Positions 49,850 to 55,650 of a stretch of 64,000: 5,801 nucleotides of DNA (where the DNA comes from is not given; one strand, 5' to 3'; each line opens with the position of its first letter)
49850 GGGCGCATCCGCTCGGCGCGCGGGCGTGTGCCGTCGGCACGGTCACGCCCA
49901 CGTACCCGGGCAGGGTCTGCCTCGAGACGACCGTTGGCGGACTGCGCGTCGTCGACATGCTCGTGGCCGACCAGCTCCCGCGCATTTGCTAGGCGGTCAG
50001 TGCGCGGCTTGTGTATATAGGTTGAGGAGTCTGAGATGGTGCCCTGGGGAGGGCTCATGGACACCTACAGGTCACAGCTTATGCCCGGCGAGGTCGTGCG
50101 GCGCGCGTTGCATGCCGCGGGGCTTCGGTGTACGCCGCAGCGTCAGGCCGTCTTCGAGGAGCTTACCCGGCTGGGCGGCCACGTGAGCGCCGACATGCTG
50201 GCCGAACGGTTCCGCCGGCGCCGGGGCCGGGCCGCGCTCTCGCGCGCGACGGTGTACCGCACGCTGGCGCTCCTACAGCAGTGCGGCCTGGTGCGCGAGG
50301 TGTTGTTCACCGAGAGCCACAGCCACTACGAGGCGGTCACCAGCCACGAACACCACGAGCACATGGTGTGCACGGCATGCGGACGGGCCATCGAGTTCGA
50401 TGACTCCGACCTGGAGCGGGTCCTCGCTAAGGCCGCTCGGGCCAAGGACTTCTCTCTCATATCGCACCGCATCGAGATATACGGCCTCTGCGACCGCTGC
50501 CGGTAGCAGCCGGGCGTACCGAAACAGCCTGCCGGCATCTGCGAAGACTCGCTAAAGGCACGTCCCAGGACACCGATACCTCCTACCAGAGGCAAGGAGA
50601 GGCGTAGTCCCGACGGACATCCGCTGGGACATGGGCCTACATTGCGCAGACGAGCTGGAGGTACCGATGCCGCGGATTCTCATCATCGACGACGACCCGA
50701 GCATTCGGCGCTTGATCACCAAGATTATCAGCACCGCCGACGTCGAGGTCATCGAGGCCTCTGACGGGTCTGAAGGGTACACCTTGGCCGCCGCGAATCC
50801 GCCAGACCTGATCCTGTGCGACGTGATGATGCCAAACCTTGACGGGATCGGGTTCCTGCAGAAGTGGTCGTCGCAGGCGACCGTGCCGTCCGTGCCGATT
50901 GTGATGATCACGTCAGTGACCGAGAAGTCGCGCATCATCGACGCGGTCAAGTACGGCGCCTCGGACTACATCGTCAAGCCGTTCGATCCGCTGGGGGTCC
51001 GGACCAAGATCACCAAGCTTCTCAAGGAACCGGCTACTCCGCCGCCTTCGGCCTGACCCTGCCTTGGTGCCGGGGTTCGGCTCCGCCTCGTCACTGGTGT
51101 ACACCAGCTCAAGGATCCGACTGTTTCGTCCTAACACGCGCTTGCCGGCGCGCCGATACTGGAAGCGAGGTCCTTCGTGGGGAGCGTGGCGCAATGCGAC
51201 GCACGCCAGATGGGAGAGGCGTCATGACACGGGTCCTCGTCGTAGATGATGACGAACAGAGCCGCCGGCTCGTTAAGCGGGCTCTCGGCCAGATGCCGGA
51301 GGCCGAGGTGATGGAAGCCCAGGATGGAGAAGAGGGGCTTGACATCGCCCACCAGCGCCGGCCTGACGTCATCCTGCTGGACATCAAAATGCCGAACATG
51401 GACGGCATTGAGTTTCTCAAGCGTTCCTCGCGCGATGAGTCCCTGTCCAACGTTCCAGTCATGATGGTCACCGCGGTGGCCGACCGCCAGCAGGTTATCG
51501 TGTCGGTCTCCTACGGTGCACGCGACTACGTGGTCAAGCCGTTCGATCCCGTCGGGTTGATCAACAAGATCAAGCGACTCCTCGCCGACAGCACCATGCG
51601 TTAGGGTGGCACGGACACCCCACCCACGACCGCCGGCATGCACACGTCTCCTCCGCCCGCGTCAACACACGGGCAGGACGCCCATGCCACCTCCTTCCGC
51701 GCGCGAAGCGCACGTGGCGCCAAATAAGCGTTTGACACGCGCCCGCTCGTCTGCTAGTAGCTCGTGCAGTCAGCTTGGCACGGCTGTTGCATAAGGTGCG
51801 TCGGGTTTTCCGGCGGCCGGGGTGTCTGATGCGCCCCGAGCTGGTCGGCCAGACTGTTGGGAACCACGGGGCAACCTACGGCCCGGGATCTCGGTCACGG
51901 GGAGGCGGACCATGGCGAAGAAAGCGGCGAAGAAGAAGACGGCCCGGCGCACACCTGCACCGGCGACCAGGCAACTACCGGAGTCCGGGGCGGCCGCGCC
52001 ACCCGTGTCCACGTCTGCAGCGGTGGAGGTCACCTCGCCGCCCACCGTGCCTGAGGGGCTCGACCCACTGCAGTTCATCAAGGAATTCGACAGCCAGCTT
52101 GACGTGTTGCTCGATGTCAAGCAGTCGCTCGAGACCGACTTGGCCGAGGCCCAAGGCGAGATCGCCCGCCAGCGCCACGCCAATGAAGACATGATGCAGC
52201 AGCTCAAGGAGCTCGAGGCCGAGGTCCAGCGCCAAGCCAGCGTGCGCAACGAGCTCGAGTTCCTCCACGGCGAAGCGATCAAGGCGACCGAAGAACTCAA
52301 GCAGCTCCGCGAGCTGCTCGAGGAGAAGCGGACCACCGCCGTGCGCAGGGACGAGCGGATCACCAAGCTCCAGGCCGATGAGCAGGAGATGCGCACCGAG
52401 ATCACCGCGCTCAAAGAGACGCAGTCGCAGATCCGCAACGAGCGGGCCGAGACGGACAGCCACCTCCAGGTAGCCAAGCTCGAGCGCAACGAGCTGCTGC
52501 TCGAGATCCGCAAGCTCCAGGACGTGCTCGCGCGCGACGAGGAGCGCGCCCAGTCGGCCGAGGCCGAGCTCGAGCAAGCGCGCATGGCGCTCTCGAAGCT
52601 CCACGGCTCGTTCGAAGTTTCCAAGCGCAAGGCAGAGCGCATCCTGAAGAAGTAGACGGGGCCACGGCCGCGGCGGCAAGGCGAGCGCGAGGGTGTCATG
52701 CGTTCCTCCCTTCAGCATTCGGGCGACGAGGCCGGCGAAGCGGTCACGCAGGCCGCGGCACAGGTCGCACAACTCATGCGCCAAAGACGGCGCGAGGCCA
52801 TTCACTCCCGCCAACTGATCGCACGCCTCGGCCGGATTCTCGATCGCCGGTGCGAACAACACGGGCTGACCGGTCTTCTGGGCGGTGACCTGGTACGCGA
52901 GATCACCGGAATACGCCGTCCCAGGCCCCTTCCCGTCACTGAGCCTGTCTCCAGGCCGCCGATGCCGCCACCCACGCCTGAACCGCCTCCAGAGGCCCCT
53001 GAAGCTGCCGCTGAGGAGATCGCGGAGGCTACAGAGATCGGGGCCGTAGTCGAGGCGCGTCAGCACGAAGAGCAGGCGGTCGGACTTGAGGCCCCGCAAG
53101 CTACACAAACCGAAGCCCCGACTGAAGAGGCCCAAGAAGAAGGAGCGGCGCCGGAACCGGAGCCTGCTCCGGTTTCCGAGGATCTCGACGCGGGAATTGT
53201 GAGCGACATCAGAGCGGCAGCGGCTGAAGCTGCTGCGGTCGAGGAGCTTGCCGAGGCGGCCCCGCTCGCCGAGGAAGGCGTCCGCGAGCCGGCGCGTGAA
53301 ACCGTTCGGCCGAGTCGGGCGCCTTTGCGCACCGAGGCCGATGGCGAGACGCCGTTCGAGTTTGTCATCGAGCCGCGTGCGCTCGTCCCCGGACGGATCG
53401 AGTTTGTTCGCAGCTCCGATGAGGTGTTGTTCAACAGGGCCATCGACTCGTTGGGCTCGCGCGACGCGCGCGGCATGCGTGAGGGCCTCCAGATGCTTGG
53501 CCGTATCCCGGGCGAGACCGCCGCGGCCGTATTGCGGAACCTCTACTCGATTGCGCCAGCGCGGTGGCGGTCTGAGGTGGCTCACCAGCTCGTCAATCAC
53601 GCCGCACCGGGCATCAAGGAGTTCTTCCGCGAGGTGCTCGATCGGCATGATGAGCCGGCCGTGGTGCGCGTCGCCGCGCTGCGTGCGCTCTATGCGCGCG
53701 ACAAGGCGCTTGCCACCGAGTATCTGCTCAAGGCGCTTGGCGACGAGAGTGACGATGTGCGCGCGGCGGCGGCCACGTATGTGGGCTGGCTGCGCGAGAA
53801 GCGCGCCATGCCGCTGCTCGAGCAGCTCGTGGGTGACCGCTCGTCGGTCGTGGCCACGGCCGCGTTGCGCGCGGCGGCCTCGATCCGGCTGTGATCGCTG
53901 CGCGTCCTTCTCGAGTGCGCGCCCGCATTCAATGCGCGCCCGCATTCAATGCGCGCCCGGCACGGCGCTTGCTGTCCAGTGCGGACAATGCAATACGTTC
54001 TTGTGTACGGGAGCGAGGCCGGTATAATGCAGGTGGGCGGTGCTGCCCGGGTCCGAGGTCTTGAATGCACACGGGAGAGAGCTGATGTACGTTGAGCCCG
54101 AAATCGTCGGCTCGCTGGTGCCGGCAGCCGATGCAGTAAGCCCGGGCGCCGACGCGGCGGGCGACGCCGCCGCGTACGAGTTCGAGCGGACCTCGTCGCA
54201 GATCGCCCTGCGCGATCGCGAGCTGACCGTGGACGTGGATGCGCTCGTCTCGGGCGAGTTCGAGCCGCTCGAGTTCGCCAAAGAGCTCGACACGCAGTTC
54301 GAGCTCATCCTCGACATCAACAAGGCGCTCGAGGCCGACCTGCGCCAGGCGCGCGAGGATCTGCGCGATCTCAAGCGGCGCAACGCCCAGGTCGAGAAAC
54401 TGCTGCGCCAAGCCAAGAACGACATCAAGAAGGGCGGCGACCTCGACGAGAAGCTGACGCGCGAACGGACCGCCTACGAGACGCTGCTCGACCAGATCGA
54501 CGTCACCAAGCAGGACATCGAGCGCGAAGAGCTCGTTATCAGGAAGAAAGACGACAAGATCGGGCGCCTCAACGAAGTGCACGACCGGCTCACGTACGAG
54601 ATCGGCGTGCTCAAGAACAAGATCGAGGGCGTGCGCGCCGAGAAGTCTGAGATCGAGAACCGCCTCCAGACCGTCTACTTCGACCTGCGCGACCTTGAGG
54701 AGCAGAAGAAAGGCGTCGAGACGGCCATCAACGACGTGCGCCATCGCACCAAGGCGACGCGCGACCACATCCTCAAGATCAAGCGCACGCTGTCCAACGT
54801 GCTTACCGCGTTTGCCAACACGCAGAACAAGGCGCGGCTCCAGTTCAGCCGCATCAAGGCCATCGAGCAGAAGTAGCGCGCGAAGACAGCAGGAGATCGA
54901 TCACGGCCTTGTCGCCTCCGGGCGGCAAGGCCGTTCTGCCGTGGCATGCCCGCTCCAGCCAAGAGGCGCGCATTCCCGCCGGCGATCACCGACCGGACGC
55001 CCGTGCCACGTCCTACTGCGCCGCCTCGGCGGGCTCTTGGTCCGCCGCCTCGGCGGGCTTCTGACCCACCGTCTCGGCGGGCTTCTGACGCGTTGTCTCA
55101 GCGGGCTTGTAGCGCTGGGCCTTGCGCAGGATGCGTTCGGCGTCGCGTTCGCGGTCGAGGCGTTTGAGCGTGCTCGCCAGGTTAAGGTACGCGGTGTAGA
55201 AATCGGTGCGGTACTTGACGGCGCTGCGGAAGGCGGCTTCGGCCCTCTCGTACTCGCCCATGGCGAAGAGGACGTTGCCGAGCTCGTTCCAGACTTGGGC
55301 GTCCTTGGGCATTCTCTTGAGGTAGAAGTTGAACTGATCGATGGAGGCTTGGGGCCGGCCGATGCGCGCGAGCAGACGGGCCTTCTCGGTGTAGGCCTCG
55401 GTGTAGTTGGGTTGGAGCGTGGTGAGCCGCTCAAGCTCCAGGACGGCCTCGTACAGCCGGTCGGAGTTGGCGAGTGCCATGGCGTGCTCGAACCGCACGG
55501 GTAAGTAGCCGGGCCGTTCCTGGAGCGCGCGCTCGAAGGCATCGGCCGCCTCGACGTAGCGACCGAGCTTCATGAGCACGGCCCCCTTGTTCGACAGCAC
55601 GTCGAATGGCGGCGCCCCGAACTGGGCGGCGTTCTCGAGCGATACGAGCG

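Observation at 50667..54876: Module of two tandem stand-alone CheY receivers, then a coiled-coil protein, a HEAT-repeat protein and a paralogous coiled-coil protein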

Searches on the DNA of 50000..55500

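Call 101: search_rna_families(source=window, start=50000, end=55500, threshold=gathering)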
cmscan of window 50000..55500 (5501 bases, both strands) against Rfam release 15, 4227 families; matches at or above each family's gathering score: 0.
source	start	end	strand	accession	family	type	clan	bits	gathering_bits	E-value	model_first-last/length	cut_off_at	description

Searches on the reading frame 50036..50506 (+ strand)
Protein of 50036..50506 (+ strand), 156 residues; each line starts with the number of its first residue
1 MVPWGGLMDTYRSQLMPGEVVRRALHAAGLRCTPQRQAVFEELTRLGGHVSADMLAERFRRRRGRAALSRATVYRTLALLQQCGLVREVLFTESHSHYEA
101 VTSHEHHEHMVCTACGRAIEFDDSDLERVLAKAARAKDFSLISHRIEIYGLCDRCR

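Call 3: search_protein_families(library=pfam, proteins=[window:50036-50506:+], max_evalue=0.1)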
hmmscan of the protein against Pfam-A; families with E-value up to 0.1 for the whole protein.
window:50036-50506:+ (156 aa): 9 families
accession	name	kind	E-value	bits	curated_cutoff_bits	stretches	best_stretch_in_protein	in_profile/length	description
PF01475.25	FUR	-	6.6e-31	107.4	23.1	1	28-149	2-121/121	Ferric uptake regulator family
PF09339.16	HTH_IclR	-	0.0014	18.8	22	1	65-88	27-50/52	IclR helix-turn-helix domain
PF13565.12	HTH_32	-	0.0042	18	33.7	1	32-77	29-73/73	Homeodomain-like domain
PF08279.18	HTH_11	-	0.0057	17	25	1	37-84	3-43/55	HTH domain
PF12840.13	HTH_20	-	0.024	15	27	1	35-89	5-51/51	Helix-turn-helix domain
PF08271.17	Zn_Ribbon_TF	-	0.024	14.6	29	0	101-125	12-35/43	TFIIB zinc-binding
PF25213.1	HVO_A0261_N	-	0.025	14.9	35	0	65-89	33-57/86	HVO_A0261 N-terminal domain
PF04157.22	EAP30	-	0.031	14.4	26.8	1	45-117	106-175/219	EAP30/Vps36 family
PF01978.25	TrmB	-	0.048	14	25.6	1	67-90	33-56/68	Sugar-specific transcriptional regulator TrmB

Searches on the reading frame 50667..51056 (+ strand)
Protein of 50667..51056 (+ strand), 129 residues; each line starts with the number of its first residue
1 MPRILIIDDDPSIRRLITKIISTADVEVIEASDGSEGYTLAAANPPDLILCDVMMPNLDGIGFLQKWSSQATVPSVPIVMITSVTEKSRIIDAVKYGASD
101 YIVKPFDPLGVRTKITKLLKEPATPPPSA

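Call 3: search_protein_families(library=pfam, proteins=[window:50667-51056:+], max_evalue=0.1)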
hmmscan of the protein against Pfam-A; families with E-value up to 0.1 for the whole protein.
window:50667-51056:+ (129 aa): 1 family
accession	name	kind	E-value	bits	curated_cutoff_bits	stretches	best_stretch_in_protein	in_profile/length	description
PF00072.30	Response_reg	-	1e-27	96.9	30.2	1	4-112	1-107/111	Response regulator receiver domain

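Call 9: search_protein_families(library=ncbifam, proteins=[window:50667-51056:+], max_evalue=0.1)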
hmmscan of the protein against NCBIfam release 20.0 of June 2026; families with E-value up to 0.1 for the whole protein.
window:50667-51056:+ (129 aa): 104 families (the best 25 are shown)
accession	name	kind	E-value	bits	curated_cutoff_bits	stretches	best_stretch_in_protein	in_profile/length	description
TIGR02154.1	PhoB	equivalog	6.7e-25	87.7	296.2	1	2-119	3-120/226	phosphate regulon transcriptional regulator PhoB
NF045944.1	ResRegRpaBCyano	equivalog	1.3e-24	86.9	330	1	5-120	1-113/229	response regulator transcription factor RpaB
NF041733.1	resp_reg_CseB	equivalog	8.3e-22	77.7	350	1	3-121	2-117/228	two-component system response regulator CseB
NF040689.1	MtrAB_MtrA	equivalog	1.1e-21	77.3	300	1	4-119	1-113/219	MtrAB system response regulator MtrA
NF045505.1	RR_RssB_Pseudo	equivalog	4.5e-21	75.3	700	1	4-111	8-113/394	two-component system response regulator RssB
NF007135.0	PRK09581.1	equivalog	4.5e-21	75.2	474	1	3-118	4-119/457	PleD family two-component system response regulator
NF008469.0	PRK11361.1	equivalog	4.5e-21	75.1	714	1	3-108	6-109/461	acetoacetate metabolism transcriptional regulator AtoC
NF001965.0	PRK00742.1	subfamily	1e-20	74.3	293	1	3-108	5-111/357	chemotaxis-specific protein-glutamate methyltransferase CheB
NF007969.0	PRK10693.1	equivalog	6.6e-20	71.4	329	1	3-109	9-113/337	two-component system response regulator RssB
NF041367.1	CheY_Halo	equivalog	3.1e-19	69.4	200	1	4-117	1-112/114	chemotaxis protein CheY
TIGR01818.1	ntrC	equivalog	3.1e-19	69.1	558.6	1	4-107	1-102/463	nitrogen regulation protein NR(I)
NF009206.0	PRK12555.1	subfamily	8.4e-19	67.7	342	1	3-106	2-106/340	chemotaxis-specific protein-glutamate methyltransferase CheB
NF007901.0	PRK10610.1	equivalog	1.2e-18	67.5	189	1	3-119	7-124/129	chemotaxis response regulator CheY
NF007935.0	PRK10651.1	equivalog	1.3e-18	67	250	1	3-114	8-119/216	two-component system response regulator NarL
NF007005.1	PRK09468.1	equivalog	2.1e-18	66.6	331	1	3-124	5-124/237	osmolarity response regulator transcription factor OmpR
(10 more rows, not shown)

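Call 61: search_protein_families(library=padloc, proteins=[window:50667-51056:+], max_evalue=0.01)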
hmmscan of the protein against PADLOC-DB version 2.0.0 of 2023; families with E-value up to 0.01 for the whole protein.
window:50667-51056:+ (129 aa): 1 family
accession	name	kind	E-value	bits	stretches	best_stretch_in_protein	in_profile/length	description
PDLC00405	SduA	-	0.0011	16.5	1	2-61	7-66/323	DUF4263 domain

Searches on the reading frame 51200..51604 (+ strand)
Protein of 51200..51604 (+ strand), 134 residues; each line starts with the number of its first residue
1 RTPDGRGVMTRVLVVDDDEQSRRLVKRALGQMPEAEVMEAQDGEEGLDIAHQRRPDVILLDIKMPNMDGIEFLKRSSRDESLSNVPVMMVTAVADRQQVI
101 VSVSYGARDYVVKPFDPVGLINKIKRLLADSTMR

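Call 3: search_protein_families(library=pfam, proteins=[window:51200-51604:+], max_evalue=0.1)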
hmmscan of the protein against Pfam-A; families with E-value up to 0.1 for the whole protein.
window:51200-51604:+ (134 aa): 2 families
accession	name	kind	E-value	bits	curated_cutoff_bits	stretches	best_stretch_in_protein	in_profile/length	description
PF00072.30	Response_reg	-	1.4e-29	102.9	30.2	1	12-124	1-110/111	Response regulator receiver domain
PF00817.25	IMS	-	0.0014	19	23.2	1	77-124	13-58/148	impB/mucB/samB family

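Call 9: search_protein_families(library=ncbifam, proteins=[window:51224-51604:+], max_evalue=0.1)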
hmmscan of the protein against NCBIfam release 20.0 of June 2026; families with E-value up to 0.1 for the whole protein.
window:51224-51604:+ (126 aa): 105 families (the best 25 are shown)
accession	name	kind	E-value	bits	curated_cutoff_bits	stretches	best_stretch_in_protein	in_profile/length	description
NF007135.0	PRK09581.1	equivalog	4.5e-27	95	474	1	1-120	2-120/457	PleD family two-component system response regulator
TIGR02154.1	PhoB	equivalog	1.8e-25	89.6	296.2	1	2-120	3-120/226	phosphate regulon transcriptional regulator PhoB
NF007901.0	PRK10610.1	equivalog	9.8e-25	87.2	189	1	3-120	7-124/129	chemotaxis response regulator CheY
NF041733.1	resp_reg_CseB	equivalog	2.1e-24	86.2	350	1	3-121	2-116/228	two-component system response regulator CseB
NF040689.1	MtrAB_MtrA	equivalog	1.4e-23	83.4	300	1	4-120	1-113/219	MtrAB system response regulator MtrA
NF045944.1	ResRegRpaBCyano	equivalog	1.5e-23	83.4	330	1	5-120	1-112/229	response regulator transcription factor RpaB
NF008469.0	PRK11361.1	equivalog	3.4e-23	82.1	714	1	2-121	5-121/461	acetoacetate metabolism transcriptional regulator AtoC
NF001965.0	PRK00742.1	subfamily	2e-22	79.9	293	1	2-110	4-113/357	chemotaxis-specific protein-glutamate methyltransferase CheB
TIGR02875.1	spore_0_A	equivalog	2.1e-20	73.1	200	1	3-122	4-124/262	sporulation transcription factor Spo0A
NF007935.0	PRK10651.1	equivalog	4.7e-20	71.7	250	1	2-119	7-123/216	two-component system response regulator NarL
NF007005.1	PRK09468.1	equivalog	1.1e-19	70.8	331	1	2-120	4-119/237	osmolarity response regulator transcription factor OmpR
NF045717.1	DVU0259_DivK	exception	1.6e-19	70.2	160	1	3-120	4-116/117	DVU0259 family response regulator domain-containing protein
NF040534.1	resp_reg_YycF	equivalog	1.8e-19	70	340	1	3-119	2-114/231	response regulator YycF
NF009206.0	PRK12555.1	subfamily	1.9e-19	69.9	342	1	3-107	2-106/340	chemotaxis-specific protein-glutamate methyltransferase CheB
TIGR01387.1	cztR_silR_copR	subfamily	2.2e-19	70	279.2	1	4-124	1-118/218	heavy metal response regulator transcription factor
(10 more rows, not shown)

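Call 61: search_protein_families(library=padloc, proteins=[window:51224-51604:+], max_evalue=0.01)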
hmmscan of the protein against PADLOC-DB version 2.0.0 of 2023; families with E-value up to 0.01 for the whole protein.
window:51224-51604:+ (126 aa): 2 families
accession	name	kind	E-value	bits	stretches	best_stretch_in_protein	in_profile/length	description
PDLC00405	SduA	-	1.5e-06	26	1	2-62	7-66/323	DUF4263 domain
PDLC04725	PDC-M60B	-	8.8e-06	23.6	1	2-61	4-64/158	-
